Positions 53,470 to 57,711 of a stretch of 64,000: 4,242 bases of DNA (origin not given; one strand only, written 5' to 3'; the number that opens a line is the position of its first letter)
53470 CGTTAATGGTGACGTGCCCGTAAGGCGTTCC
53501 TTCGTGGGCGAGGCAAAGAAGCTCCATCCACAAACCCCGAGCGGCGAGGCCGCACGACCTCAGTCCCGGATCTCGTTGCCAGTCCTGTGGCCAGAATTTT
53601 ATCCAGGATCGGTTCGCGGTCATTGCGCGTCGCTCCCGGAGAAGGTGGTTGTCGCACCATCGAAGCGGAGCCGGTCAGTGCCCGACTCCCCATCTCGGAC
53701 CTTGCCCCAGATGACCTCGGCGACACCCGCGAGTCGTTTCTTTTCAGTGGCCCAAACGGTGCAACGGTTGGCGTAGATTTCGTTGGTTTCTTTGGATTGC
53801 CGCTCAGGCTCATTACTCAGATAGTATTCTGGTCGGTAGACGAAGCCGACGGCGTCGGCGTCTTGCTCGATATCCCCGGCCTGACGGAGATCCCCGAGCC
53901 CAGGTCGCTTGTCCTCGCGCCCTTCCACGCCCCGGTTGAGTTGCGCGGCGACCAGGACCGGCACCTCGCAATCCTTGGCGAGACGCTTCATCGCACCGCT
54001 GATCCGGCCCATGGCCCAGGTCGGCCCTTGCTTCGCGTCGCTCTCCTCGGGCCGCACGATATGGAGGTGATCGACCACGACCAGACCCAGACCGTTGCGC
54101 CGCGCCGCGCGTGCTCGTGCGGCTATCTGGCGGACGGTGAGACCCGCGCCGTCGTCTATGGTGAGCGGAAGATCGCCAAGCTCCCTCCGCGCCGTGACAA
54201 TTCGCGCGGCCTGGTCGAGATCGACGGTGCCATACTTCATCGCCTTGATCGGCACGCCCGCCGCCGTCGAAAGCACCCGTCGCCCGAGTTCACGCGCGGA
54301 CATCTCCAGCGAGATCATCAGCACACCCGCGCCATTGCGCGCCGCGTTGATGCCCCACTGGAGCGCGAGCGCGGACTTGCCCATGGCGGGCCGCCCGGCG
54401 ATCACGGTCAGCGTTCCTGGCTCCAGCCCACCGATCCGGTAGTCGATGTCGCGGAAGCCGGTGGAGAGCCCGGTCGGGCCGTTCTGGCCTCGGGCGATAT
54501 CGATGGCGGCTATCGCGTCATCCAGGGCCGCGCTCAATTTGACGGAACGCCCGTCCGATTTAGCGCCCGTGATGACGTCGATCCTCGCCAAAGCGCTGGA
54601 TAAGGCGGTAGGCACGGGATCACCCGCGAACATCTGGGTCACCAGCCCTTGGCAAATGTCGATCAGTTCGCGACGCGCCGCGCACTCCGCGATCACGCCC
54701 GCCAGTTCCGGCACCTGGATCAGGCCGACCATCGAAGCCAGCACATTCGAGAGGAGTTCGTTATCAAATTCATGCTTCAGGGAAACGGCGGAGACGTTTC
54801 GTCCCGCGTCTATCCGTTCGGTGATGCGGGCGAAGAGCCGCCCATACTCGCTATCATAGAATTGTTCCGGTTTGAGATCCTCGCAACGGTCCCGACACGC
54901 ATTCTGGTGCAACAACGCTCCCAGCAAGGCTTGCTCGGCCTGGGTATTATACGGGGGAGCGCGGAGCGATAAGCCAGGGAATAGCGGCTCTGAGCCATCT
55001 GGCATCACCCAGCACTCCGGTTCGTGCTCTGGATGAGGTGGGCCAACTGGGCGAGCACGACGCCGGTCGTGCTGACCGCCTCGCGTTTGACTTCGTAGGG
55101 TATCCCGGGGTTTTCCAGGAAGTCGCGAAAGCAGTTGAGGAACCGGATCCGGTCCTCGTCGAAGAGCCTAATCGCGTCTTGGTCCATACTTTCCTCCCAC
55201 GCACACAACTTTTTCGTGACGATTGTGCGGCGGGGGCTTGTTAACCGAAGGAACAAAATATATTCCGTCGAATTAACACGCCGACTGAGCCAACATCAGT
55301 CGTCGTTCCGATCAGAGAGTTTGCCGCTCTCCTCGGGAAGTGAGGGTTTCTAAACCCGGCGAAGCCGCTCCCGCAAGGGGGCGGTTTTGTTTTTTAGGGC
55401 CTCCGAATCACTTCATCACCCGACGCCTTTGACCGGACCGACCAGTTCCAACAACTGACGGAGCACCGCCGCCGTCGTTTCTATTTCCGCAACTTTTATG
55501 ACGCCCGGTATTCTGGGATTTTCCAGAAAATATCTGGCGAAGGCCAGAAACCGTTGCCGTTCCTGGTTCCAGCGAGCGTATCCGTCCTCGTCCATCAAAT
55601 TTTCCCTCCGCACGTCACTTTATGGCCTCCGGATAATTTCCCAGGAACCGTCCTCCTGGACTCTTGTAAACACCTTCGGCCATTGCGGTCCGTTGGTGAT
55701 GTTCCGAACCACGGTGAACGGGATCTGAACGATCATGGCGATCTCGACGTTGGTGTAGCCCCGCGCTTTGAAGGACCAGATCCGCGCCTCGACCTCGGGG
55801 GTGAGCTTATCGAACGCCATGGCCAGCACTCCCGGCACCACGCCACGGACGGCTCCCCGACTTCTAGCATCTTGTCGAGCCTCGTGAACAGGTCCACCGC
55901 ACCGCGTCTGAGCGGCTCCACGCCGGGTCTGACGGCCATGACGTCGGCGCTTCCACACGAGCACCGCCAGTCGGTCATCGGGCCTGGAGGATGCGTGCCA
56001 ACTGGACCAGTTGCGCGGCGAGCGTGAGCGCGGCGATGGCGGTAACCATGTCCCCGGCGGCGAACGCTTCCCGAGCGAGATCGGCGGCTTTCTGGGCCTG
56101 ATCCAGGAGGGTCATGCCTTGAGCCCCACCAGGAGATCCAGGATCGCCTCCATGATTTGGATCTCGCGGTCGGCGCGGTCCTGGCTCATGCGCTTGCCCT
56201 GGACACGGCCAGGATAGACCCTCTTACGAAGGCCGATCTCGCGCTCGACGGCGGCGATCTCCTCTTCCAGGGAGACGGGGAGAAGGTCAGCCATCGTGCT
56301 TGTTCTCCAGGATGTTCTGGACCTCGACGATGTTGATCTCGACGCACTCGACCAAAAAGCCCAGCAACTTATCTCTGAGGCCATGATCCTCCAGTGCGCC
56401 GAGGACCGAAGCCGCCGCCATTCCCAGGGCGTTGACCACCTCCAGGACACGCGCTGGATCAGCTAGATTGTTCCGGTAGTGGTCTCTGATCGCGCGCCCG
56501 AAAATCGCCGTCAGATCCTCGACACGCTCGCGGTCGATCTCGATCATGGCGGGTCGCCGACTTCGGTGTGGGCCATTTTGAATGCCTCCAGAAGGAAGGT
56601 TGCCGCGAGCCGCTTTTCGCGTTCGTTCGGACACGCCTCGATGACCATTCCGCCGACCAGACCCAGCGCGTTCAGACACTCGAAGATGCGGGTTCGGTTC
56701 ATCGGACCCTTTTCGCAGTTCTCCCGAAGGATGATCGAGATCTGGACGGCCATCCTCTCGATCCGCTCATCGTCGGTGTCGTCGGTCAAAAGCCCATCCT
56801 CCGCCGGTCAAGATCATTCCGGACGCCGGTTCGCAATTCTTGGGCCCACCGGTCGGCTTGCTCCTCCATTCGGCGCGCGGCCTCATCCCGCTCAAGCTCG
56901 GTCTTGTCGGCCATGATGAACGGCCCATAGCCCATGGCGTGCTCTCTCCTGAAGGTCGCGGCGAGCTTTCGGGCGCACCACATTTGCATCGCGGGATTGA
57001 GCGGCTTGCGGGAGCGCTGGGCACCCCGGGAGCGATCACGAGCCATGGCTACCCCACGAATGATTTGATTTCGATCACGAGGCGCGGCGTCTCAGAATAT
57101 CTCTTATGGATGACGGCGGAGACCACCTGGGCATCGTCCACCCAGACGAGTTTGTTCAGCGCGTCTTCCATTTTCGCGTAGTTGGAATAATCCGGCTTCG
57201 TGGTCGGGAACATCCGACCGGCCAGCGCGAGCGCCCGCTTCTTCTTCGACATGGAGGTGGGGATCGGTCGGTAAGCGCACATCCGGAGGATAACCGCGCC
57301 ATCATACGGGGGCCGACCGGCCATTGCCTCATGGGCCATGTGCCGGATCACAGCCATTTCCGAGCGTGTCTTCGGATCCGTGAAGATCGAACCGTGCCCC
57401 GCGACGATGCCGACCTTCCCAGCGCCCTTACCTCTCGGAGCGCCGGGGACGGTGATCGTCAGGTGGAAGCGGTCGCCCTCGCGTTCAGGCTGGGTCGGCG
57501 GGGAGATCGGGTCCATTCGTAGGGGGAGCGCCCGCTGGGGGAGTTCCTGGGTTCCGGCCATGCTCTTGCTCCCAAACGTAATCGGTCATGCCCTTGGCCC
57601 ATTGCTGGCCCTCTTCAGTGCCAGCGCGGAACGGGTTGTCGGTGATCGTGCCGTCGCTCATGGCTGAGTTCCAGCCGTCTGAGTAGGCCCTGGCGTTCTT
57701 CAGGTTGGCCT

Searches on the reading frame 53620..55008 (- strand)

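Call 17: search_protein_families(library=phrogs, proteins=[window:53620-55008:-], max_evalue=0.001)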
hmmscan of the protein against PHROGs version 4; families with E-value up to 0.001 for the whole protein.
window:53620-55008:- (462 aa): 9 families
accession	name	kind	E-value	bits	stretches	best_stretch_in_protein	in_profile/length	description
phrog_19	-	DNA, RNA and nucleotide metabolism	1.4e-90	305.9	1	16-458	155-580/621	DnaB-like replicative helicase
phrog_243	-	DNA, RNA and nucleotide metabolism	6.6e-39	134.5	1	178-459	17-268/273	DnaB-like replicative helicase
phrog_11530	-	unknown function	1.2e-29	104.5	1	282-407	6-130/184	-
phrog_239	-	DNA, RNA and nucleotide metabolism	1.6e-26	94.5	1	179-394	339-557/801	DNA primase/helicase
phrog_19347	-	unknown function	2.4e-13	51.2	1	374-457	1-77/79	-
phrog_20000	-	unknown function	5.9e-09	37.1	1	14-82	21-90/132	-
phrog_97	-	other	9.4e-08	32.7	1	152-288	14-150/506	UvsX-like recombinase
phrog_5482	-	unknown function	2.2e-07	31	1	197-432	50-282/341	-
phrog_23150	-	unknown function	6.8e-07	30.1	1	100-217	92-213/217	-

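Call 18: search_protein_families(library=pfam, proteins=[window:53620-55008:-], max_evalue=0.001)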
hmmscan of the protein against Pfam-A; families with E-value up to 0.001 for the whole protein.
window:53620-55008:- (462 aa): 4 families
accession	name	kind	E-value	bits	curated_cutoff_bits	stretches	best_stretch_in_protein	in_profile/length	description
PF03796.21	DnaB_C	-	1.3e-69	234.9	27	1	180-457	1-254/255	DnaB-like helicase C terminal domain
PF13481.12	AAA_25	-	5.1e-15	56.1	27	1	188-357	22-190/195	AAA domain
PF00772.26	DnaB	-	4.8e-13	49.5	23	1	18-88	2-74/103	DnaB-like helicase N terminal domain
PF06745.19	ATPase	-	5.3e-07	29.7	26.6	1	182-246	2-68/231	KaiC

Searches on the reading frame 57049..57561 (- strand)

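Call 17: search_protein_families(library=phrogs, proteins=[window:57049-57561:-], max_evalue=0.001)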
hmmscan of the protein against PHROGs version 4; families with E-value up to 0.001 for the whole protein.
window:57049-57561:- (170 aa): 2 families
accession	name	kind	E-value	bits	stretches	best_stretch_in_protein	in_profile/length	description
phrog_140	-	DNA, RNA and nucleotide metabolism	1.3e-33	117.5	1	30-166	35-166/219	RusA-like Holliday junction resolvase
phrog_24390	-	unknown function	0.00032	22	1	118-167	7-57/62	-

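Call 18: search_protein_families(library=pfam, proteins=[window:57049-57561:-], max_evalue=0.001)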
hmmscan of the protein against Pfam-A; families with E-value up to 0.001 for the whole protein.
window:57049-57561:- (170 aa): 1 family
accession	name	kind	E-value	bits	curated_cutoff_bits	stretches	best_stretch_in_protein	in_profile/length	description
PF05866.16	RusA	-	1.1e-25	91.1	22.8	1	39-166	1-124/124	Endodeoxyribonuclease RusA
